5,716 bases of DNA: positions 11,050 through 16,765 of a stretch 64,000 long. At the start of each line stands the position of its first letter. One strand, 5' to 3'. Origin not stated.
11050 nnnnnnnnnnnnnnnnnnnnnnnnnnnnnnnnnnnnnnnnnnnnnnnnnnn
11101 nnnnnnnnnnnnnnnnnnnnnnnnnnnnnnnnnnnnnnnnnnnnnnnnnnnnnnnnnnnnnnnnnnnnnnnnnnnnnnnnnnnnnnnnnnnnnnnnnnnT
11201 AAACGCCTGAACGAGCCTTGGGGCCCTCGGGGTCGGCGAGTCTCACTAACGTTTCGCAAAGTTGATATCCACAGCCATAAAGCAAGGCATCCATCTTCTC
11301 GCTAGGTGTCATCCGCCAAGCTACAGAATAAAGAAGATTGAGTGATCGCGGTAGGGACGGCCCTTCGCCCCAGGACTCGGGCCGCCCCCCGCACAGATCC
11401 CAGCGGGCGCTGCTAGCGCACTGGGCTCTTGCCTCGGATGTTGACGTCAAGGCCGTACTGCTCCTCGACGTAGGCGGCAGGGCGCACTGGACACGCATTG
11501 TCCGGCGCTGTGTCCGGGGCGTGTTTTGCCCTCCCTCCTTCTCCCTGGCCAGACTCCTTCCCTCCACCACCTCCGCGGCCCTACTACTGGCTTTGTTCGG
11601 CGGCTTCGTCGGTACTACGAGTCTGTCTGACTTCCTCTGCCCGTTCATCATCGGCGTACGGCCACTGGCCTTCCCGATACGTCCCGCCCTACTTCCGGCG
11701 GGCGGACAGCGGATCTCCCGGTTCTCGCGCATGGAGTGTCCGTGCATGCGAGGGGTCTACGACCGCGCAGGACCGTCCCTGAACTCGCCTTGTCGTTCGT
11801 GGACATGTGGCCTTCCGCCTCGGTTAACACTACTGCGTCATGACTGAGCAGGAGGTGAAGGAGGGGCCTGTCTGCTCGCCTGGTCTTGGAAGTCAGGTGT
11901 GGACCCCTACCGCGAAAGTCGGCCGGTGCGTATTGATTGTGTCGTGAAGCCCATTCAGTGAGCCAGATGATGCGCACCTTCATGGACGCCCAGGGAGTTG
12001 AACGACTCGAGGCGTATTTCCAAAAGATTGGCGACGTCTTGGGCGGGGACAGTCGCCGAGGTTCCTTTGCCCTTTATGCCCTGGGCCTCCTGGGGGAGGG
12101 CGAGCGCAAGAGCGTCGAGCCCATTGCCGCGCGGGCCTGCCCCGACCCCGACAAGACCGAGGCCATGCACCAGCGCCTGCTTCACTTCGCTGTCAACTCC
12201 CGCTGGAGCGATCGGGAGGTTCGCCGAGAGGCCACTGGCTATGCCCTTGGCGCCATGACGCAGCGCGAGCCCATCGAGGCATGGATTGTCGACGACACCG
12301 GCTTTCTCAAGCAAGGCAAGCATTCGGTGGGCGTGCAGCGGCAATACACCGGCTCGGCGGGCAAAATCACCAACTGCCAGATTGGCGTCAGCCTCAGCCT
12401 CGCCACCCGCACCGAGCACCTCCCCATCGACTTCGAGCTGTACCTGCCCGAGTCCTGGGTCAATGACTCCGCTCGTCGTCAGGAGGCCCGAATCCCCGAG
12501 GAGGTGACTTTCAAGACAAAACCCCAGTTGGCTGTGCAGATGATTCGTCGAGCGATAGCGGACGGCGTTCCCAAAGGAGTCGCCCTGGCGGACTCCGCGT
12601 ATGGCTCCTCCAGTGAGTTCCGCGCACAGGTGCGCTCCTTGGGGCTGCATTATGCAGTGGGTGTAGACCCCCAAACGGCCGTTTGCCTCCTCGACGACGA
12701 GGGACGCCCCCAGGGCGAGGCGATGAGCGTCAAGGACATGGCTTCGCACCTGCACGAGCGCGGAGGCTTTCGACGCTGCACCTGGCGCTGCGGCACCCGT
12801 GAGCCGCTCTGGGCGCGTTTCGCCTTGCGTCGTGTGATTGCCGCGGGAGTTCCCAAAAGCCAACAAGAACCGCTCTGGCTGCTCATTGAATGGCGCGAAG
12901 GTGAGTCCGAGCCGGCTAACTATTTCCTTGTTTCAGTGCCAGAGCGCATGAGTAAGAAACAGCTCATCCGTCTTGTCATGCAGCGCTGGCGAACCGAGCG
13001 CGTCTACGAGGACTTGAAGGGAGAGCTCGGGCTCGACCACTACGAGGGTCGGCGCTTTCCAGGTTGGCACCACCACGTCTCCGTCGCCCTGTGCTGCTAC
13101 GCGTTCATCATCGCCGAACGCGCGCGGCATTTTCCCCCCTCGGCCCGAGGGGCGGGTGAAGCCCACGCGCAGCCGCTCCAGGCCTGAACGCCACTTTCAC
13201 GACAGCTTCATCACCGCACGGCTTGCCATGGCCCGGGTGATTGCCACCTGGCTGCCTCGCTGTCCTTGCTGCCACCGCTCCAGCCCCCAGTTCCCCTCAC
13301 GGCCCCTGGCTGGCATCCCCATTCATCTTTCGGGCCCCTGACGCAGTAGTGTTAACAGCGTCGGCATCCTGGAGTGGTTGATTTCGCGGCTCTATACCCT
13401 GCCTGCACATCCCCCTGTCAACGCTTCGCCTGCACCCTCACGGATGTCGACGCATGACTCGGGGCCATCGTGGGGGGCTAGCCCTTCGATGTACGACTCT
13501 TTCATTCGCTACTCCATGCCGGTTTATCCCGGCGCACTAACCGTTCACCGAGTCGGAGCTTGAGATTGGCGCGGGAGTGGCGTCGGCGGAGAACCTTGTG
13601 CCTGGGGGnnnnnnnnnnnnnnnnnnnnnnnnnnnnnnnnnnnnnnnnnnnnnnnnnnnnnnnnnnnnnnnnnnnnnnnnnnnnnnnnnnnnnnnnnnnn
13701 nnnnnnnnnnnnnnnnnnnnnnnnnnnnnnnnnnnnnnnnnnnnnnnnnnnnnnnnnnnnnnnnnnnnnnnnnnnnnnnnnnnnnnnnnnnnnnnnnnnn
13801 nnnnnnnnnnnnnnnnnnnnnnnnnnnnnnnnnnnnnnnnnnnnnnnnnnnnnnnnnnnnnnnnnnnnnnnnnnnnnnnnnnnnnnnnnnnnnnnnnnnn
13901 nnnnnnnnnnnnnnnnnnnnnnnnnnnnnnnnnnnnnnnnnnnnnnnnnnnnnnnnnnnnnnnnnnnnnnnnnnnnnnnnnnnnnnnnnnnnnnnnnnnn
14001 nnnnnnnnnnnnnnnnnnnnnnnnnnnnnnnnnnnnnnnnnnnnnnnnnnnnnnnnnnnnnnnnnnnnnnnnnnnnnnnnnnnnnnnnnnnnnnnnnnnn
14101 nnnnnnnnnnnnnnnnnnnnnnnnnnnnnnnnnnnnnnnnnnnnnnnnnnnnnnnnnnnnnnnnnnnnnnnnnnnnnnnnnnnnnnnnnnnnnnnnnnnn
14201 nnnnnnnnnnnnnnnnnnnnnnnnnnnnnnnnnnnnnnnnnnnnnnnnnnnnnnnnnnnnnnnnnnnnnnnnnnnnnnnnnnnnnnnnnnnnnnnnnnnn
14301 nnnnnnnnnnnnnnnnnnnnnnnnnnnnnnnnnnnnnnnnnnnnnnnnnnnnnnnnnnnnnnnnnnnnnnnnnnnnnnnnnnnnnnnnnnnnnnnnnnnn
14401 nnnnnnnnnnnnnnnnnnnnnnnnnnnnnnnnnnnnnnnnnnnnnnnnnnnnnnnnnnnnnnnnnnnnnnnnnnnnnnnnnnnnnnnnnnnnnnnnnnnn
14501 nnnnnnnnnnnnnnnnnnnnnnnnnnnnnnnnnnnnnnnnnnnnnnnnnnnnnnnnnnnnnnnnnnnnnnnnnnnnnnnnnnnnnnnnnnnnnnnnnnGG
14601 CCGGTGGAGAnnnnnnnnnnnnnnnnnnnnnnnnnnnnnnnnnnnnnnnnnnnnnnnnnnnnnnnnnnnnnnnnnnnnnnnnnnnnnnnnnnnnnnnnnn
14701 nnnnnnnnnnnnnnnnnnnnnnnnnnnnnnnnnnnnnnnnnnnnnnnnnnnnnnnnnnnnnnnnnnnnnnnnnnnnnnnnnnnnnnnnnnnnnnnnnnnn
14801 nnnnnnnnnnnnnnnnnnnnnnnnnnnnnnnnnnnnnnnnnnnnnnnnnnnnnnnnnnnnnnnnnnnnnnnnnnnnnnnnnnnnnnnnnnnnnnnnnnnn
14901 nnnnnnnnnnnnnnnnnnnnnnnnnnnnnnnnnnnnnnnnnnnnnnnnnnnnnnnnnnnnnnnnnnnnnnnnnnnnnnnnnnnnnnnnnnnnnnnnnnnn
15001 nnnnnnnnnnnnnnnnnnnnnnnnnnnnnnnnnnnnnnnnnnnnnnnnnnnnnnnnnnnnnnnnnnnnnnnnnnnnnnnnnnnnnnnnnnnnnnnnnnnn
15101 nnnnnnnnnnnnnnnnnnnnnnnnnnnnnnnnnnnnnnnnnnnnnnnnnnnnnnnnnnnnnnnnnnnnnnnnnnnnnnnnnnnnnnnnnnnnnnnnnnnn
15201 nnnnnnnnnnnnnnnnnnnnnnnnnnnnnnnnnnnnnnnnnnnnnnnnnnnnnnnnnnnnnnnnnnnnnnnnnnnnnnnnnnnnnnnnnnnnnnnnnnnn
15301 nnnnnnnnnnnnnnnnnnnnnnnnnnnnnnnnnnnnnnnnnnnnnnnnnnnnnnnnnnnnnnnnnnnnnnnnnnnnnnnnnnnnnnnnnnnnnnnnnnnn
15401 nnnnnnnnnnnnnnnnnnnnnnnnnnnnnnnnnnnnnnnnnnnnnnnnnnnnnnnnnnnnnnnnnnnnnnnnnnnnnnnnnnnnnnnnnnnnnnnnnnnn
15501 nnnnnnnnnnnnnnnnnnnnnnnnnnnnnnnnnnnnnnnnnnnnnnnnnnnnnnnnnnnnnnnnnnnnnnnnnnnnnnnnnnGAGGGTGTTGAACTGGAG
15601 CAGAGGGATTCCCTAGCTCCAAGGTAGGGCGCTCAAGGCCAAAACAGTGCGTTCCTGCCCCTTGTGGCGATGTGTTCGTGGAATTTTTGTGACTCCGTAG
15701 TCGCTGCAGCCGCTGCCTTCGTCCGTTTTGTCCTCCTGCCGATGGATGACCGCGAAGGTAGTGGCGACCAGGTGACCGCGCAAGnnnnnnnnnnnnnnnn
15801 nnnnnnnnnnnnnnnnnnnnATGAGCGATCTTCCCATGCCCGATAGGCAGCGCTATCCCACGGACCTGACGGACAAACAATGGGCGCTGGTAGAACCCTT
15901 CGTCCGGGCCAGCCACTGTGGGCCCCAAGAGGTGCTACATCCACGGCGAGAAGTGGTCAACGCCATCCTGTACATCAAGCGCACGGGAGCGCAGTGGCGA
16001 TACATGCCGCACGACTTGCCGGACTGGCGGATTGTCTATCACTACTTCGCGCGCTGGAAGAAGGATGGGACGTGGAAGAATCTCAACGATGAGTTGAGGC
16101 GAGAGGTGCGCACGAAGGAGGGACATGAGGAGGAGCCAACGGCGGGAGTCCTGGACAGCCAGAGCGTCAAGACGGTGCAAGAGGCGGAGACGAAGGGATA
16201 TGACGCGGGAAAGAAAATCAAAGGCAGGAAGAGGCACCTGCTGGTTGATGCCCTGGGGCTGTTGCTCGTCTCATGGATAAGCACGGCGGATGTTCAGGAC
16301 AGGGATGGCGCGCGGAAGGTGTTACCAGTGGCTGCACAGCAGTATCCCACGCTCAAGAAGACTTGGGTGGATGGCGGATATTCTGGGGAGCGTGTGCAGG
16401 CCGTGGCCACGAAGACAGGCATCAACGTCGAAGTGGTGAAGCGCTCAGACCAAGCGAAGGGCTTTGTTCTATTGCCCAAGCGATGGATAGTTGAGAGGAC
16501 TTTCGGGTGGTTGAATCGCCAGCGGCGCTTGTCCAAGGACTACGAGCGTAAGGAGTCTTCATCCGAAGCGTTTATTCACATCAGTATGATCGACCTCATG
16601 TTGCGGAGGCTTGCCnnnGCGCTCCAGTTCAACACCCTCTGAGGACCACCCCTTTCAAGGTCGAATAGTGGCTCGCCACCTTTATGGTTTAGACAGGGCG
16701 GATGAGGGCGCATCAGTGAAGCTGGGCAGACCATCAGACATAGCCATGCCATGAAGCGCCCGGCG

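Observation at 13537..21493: Five-level nested insertion-sequence stack (IS4 fragment < IS66 < ISAs1 < ISAs1 < IS4 < IS5)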

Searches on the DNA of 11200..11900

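Call 26: search_rna_families(source=window, start=11200, end=11900, threshold=evalue, max_evalue=10, show_alignments=3)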
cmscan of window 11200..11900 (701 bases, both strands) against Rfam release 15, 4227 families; matches with E-value up to 10: 6.
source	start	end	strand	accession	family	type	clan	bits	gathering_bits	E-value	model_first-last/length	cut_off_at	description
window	11753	11900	-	RF02005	group-II-D1D4-6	Intron;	CL00102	31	49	4.8e-07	145-225/225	5'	Group II catalytic intron D1-D4-6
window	11669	11712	-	RF03006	M23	Gene; sRNA;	-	19.9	41.2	0.37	1-53/53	no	M23 RNA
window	11634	11655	-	RF01273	sR34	Gene; snRNA; snoRNA; CD-box;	-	16.4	40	2.3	1-54/54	no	Small nucleolar RNA sR34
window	11635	11655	-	RF01126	sR41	Gene; snRNA; snoRNA; CD-box;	-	12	54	3.6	1-53/53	no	Small nucleolar RNA sR41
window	11271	11304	-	RF01630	ceN40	Gene; snRNA; snoRNA; CD-box;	-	11.8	35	7.7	85-118/123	no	Nematode snoRNA ceN40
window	11205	11230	+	RF00449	IRES_HIF1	Cis-reg; IRES;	-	11.2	110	1.7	221-246/279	no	HIF-1 alpha IRES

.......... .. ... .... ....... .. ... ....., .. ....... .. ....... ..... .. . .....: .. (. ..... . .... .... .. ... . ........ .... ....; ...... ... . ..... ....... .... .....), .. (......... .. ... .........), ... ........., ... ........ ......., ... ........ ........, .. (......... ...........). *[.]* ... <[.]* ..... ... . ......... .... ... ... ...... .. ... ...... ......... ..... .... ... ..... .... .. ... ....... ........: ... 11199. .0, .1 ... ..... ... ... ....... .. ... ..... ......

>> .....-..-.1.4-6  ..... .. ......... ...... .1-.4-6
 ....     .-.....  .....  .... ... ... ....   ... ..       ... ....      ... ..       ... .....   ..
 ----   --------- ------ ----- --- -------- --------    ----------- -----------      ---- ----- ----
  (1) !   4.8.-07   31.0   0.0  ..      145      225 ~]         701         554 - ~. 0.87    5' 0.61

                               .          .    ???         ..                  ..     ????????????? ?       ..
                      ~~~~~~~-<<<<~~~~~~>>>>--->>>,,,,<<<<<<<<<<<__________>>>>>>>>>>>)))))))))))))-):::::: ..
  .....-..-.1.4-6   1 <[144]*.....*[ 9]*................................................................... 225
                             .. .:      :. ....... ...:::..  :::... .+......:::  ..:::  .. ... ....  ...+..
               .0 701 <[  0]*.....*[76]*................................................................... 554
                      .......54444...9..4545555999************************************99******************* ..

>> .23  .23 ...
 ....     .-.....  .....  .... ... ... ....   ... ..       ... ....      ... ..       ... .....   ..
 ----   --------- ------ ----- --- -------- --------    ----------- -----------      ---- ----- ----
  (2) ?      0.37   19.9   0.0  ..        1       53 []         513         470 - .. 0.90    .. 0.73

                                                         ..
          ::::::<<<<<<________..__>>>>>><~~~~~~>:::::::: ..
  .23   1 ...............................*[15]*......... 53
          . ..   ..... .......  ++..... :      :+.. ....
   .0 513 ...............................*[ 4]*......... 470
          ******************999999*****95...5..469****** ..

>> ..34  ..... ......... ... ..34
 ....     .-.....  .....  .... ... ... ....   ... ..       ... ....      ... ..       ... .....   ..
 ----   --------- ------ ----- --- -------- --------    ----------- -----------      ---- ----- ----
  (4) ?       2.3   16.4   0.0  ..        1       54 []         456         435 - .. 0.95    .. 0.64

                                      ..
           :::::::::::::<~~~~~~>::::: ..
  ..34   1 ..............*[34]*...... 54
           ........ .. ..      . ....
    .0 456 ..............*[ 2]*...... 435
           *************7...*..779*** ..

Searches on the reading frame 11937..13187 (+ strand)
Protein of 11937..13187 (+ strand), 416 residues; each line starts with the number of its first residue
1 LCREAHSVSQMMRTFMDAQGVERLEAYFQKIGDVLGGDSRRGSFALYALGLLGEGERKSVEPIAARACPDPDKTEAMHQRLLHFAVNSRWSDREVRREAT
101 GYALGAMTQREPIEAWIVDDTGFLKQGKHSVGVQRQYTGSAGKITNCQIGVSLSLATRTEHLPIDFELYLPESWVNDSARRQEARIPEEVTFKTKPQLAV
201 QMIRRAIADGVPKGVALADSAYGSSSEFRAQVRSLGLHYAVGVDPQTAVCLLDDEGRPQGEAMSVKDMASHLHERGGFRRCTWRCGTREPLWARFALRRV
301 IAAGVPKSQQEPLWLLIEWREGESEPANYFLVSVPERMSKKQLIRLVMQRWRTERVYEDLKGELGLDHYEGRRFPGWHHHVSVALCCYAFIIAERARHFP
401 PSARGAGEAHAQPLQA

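Call 6: search_protein_families(library=pfam, proteins=[window:11937-13187:+])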
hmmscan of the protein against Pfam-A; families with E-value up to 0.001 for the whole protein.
window:11937-13187:+ (416 aa): 2 families
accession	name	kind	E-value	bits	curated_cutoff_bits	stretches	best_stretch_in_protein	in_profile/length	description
PF13546.12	DDE_5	-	2.9e-67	227.5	27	1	38-289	9-271/272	DDE superfamily endonuclease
PF01609.27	DDE_Tnp_1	-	6.7e-09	36.2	23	1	200-388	66-198/200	Transposase DDE domain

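Call 7: search_protein_families(library=ncbifam, proteins=[window:11937-13187:+])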
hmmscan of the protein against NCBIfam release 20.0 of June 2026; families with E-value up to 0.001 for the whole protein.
window:11937-13187:+ (416 aa): 5 families
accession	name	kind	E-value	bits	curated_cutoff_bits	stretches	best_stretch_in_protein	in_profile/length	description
NF033540.2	transpos_IS701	equivalog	2.8e-126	421.7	150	1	24-395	1-363/363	IS701 family transposase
NF049999.1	transpos_IS701_3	equivalog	1.8e-16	60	170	1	23-392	5-358/412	IS701 family transposase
NF049921.1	transpos_IS701_2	equivalog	1.8e-10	40.8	250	1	115-249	62-180/318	IS701 family transposase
NF049925.1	transpos_IS4_4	equivalog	1.1e-09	37.6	250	1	106-239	95-235/449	IS4 family transposase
NF033591.1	transpos_IS4_2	equivalog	0.0007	18.8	152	0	215-367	121-253/340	IS4 family transposase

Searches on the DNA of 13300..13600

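Call 27: search_rna_families(source=window, start=13300, end=13600, threshold=evalue, max_evalue=10, show_alignments=2)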
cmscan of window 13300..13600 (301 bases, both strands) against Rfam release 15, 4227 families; matches with E-value up to 10: 3.
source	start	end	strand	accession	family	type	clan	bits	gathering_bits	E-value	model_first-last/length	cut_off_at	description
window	13300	13500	-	RF02005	group-II-D1D4-6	Intron;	CL00102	108.7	49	3.6e-32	1-168/225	3'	Group II catalytic intron D1-D4-6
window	13546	13576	+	RF03059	raiA-hairpin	Gene; sRNA;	-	14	43.7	4.3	1-48/48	no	raiA-hairpin RNA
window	13300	13422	-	RF01946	KCNQ1OT1_1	Gene; lncRNA;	-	10.2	70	0.09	1-111/464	3'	KCNQ1 overlapping transcript 1 conserved region 1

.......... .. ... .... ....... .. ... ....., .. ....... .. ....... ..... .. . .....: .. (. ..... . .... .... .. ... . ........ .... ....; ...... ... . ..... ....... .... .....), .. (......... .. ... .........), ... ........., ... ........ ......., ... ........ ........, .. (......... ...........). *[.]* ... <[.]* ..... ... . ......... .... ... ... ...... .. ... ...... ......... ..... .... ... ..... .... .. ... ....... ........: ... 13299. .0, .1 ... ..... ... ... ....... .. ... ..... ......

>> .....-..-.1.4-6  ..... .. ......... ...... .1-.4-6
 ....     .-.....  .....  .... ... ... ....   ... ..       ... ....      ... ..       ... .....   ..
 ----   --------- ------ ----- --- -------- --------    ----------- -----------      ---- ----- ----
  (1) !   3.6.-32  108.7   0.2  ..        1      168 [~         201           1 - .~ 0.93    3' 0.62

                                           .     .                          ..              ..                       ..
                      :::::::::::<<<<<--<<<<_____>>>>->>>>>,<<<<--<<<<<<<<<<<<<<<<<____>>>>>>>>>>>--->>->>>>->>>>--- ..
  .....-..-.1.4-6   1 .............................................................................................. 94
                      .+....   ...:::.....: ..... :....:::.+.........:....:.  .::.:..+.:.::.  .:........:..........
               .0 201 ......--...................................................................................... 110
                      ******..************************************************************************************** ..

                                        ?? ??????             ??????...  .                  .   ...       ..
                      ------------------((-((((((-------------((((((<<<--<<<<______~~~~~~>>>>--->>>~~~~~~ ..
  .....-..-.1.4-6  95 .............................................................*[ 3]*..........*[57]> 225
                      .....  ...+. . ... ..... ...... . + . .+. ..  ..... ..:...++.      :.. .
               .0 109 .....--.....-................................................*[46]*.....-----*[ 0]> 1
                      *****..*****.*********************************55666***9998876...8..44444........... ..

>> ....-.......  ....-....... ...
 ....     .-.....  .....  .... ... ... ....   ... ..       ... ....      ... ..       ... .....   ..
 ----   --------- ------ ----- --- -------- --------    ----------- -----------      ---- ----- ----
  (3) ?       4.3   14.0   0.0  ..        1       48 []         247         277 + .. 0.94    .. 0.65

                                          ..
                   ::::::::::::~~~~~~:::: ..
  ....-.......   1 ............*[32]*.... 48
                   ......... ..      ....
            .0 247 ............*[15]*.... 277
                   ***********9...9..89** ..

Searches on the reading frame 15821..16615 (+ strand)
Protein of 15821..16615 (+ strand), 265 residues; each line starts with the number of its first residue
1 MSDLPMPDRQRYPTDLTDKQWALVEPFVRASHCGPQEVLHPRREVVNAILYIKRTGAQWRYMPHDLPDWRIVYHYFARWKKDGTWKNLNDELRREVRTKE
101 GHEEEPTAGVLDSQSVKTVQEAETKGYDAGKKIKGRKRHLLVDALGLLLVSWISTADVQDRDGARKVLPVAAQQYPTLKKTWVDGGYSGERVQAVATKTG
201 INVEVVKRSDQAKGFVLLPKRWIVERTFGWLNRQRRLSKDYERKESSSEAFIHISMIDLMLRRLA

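Call 6: search_protein_families(library=pfam, proteins=[window:15821-16615:+])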
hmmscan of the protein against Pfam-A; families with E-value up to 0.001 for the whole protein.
seq(265 aa): 3 families
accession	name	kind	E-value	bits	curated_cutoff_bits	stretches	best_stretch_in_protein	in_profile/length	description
PF01609.27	DDE_Tnp_1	-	7.5e-25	88.3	23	1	106-254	4-194/200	Transposase DDE domain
PF13340.11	DUF4096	-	6.4e-24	84.4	34.3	1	16-88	1-75/76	Putative transposase of IS4/5 family (DUF4096)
PF13586.12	DDE_Tnp_1_2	-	4.9e-14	53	29.2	1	182-261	2-85/86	Transposase DDE domain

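Call 7: search_protein_families(library=ncbifam, proteins=[window:15821-16615:+])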
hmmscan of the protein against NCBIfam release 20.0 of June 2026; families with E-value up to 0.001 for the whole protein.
seq(265 aa): 4 families
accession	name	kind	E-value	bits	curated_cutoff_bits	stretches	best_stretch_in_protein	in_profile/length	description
NF033580.1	transpos_IS5_3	equivalog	1.8e-68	230.9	110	1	12-260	1-257/258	IS5 family transposase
NF033520.1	transpos_IS982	equivalog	1.8e-08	34.3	130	1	114-241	90-221/243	IS982 family transposase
NF033581.1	transpos_IS5_4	equivalog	1.3e-06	28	140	1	125-241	144-264/285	IS5 family transposase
NF033579.1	transpos_IS5_2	equivalog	0.00018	21.1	140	1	93-211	95-215/289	IS5 family transposase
